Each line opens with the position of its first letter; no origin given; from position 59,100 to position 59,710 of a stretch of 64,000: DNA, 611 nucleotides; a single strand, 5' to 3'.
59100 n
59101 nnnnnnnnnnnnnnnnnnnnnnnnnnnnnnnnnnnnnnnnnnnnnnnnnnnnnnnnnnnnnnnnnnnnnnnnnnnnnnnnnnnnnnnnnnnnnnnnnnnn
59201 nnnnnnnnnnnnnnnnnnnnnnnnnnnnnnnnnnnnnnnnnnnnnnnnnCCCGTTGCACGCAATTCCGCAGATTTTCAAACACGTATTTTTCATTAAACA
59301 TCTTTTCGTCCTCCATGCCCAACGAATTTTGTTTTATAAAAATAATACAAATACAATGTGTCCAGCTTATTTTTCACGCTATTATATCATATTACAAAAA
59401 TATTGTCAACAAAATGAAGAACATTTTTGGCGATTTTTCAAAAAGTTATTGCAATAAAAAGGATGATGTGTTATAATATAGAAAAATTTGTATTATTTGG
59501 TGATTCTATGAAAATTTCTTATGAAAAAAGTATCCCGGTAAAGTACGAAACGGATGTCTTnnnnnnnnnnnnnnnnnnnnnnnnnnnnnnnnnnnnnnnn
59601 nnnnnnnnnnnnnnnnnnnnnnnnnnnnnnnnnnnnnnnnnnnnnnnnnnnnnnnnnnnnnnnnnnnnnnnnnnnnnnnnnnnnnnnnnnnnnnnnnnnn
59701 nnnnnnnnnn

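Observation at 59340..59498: The same 12-mer flanks both divergent promoters of operon B and the FAD-oxidoreductase gene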

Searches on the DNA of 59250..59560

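Call 57: search_rna_families(source=window, start=59250, end=59560, threshold=evalue, max_evalue=1)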
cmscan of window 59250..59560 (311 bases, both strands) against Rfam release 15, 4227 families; matches with E-value up to 1: 0.
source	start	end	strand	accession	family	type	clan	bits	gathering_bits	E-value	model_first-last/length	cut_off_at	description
